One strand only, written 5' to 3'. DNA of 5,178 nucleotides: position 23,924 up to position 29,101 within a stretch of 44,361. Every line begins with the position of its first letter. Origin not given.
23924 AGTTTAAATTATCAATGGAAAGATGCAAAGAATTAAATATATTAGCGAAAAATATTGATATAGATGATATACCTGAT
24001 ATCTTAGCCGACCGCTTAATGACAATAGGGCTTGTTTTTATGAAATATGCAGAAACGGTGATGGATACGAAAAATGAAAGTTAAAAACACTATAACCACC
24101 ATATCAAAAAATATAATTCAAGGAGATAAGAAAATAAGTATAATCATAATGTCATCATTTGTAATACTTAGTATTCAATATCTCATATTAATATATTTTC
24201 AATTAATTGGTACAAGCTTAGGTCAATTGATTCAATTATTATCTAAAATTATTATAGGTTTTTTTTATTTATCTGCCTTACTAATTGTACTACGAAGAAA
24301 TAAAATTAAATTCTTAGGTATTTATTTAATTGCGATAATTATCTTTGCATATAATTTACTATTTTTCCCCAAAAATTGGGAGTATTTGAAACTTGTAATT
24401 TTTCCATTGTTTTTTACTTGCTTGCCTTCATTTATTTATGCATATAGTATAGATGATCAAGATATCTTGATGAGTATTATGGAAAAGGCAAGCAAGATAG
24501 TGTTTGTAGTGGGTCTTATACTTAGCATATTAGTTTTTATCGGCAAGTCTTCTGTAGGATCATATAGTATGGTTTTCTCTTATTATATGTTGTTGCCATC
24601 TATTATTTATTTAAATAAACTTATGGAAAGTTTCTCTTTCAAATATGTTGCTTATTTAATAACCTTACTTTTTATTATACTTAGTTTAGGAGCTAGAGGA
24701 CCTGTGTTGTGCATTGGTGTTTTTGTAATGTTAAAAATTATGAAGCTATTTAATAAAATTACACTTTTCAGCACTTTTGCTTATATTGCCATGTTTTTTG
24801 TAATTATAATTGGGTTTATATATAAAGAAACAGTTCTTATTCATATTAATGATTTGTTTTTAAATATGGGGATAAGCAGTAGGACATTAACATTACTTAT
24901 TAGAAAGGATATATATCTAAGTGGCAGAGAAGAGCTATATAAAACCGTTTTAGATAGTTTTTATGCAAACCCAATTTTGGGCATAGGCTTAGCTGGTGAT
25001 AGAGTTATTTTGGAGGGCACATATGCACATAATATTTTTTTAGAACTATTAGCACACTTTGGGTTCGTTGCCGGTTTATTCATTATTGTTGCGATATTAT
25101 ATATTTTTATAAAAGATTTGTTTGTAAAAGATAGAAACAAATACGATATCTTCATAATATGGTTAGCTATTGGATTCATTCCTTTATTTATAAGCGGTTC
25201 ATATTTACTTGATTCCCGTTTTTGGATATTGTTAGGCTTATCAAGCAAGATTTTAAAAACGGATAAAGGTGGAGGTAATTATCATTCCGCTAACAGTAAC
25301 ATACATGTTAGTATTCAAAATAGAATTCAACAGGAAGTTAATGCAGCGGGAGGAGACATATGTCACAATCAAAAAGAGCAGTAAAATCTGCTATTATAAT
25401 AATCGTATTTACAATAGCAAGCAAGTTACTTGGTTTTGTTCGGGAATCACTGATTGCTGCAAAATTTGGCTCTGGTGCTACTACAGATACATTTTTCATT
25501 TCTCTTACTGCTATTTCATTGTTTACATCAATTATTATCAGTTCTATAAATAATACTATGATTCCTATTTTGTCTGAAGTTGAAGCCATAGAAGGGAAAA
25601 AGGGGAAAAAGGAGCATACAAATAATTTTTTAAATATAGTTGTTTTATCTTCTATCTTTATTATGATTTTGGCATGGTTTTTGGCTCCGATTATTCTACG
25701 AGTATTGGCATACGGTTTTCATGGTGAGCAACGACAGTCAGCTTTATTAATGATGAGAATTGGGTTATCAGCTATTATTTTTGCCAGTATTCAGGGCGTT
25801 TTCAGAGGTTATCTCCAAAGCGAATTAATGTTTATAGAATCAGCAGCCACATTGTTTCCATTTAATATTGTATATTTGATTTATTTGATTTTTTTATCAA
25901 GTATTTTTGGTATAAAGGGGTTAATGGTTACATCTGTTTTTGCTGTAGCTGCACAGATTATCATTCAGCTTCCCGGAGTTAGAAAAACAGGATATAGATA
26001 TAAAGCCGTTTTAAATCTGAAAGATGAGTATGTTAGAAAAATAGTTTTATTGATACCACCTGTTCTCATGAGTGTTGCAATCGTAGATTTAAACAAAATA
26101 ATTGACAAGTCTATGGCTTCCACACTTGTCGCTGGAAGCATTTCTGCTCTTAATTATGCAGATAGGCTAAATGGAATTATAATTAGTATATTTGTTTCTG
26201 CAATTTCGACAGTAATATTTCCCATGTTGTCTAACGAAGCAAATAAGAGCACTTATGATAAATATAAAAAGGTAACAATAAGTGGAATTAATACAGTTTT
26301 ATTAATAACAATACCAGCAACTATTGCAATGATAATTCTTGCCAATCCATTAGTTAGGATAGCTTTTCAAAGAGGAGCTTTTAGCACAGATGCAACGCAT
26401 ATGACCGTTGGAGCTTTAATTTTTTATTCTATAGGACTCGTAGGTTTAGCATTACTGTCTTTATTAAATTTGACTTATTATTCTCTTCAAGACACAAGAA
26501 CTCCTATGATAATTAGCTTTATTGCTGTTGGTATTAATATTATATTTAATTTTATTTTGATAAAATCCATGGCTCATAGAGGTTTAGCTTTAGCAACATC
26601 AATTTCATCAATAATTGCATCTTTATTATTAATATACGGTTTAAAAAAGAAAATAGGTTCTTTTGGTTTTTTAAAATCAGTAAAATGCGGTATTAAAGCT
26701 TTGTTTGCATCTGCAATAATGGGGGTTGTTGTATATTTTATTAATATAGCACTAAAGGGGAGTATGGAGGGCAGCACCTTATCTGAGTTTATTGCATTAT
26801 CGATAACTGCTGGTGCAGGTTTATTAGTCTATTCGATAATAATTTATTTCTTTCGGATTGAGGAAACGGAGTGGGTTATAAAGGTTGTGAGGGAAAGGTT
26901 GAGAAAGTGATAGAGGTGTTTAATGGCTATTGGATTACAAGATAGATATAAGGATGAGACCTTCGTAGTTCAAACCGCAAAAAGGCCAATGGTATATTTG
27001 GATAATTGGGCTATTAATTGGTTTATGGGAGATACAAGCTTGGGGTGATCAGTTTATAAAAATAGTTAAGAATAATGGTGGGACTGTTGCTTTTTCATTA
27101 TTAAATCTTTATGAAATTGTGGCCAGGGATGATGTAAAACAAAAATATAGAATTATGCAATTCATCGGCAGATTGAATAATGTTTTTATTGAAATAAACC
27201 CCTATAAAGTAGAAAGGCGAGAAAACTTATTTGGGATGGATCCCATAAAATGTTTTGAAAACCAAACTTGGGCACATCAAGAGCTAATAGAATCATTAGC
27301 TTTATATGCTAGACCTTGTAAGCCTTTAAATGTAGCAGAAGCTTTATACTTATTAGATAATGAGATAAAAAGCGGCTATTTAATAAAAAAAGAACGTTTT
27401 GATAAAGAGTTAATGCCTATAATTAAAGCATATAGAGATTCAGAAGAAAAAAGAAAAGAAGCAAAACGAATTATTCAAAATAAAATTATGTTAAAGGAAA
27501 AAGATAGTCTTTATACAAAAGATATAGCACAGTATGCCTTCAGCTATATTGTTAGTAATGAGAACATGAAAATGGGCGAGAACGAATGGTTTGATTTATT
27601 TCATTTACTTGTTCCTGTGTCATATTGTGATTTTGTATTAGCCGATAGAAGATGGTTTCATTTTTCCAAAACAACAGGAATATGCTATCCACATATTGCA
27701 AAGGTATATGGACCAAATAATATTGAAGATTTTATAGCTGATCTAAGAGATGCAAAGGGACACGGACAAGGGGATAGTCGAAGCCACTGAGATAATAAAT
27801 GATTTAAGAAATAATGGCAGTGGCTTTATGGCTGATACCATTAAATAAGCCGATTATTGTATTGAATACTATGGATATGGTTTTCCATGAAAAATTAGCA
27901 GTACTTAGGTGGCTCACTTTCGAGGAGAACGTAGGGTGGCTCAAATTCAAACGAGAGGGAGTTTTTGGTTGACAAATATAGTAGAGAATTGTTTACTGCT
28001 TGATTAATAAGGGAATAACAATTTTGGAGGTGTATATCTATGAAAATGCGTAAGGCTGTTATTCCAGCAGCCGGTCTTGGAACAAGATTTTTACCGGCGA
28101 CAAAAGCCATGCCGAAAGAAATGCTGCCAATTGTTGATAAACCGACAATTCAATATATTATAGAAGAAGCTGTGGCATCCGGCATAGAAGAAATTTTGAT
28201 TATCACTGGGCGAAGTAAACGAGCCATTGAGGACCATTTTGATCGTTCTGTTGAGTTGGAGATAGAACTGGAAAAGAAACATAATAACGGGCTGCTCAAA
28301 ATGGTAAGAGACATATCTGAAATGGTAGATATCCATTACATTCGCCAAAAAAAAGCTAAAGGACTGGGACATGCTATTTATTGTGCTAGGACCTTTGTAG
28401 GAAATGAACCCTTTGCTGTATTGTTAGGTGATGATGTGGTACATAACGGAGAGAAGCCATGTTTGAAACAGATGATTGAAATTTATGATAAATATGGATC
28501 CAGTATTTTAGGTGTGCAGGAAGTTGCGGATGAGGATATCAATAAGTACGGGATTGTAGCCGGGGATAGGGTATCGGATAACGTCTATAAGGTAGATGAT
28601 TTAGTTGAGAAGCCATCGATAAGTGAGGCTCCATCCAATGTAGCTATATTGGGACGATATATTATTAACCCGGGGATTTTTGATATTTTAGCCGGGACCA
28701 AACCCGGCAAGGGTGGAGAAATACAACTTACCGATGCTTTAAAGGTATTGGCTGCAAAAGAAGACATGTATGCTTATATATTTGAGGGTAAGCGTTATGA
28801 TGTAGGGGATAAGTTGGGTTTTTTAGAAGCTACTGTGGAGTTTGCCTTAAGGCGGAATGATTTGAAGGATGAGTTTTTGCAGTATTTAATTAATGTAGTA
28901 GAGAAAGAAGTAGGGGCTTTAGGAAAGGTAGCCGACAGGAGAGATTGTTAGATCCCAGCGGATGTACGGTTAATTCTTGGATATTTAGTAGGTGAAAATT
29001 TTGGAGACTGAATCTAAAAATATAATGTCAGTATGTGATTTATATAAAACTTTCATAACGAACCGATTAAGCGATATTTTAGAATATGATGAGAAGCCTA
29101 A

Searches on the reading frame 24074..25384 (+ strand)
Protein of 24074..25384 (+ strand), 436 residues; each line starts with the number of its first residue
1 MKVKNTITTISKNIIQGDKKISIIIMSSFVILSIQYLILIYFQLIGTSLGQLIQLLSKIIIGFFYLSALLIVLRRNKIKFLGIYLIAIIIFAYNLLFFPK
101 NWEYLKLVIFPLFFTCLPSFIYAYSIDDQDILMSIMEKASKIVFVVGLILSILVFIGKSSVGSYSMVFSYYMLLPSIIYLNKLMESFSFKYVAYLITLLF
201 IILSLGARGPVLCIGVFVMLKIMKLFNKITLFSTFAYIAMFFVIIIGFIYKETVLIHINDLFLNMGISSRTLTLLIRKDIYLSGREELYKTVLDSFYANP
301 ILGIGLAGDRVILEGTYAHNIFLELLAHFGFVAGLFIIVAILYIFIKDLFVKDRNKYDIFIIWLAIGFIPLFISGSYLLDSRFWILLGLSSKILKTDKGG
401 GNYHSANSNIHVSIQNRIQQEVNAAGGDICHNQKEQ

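Call 18: search_protein_families(library=pfam, proteins=[window:24074-25384:+], max_evalue=0.001)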
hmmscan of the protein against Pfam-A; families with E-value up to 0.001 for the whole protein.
window:24074-25384:+ (436 aa): 1 family
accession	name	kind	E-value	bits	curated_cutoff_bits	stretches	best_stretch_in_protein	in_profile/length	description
PF04932.20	Wzy_C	-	7.8e-12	45.7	31.7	1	194-337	2-148/149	O-Antigen ligase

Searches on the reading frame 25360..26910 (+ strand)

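Call 18: search_protein_families(library=pfam, proteins=[window:25360-26910:+], max_evalue=0.001)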
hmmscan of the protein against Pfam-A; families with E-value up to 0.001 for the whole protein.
window:25360-26910:+ (516 aa): 2 families
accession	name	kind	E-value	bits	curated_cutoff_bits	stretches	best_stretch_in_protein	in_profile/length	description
PF03023.19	MurJ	-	5.3e-81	273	27.4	1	32-466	1-437/451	Lipid II flippase MurJ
PF01554.23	MatE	-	3.8e-11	43.4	24.9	1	234-399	1-161/161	MatE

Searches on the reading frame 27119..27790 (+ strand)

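Call 18: search_protein_families(library=pfam, proteins=[window:27119-27790:+], max_evalue=0.001)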
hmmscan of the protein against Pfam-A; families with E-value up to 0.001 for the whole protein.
window:27119-27790:+ (223 aa): 0 families

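Call 27: search_protein_families(library=pfam, proteins=[window:27119-27790:+], max_evalue=10)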
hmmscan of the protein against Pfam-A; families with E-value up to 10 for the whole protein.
window:27119-27790:+ (223 aa): 2 families
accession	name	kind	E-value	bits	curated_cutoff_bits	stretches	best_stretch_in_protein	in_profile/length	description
PF25712.1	crAss_CARGO2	-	0.054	12.8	27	1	90-151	94-150/544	Crassvirus Cargo protein 2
PF10165.14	Ric8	-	0.071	12.6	25.7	1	44-129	217-298/447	Guanine nucleotide exchange factor synembryn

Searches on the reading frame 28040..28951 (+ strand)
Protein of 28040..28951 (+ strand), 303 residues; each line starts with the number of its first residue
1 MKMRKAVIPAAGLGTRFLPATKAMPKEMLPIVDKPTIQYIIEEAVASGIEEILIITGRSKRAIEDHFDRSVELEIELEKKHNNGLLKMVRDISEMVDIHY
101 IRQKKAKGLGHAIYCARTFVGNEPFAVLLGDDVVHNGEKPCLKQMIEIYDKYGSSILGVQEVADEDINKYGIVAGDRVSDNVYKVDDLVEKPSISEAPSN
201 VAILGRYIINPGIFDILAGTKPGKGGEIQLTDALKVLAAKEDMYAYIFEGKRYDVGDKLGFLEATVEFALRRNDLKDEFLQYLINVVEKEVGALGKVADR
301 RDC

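Call 18: search_protein_families(library=pfam, proteins=[window:28040-28951:+], max_evalue=0.001)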
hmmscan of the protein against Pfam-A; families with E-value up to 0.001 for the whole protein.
window:28040-28951:+ (303 aa): 2 families
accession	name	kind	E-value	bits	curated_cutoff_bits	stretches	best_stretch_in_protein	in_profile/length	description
PF00483.29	NTP_transferase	-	1.3e-35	123.6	21.2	1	5-266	1-240/245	Nucleotidyl transferase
PF12804.13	NTP_transf_3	-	1e-06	29.5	27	1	6-131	1-95/160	MobA-like NTP transferase domain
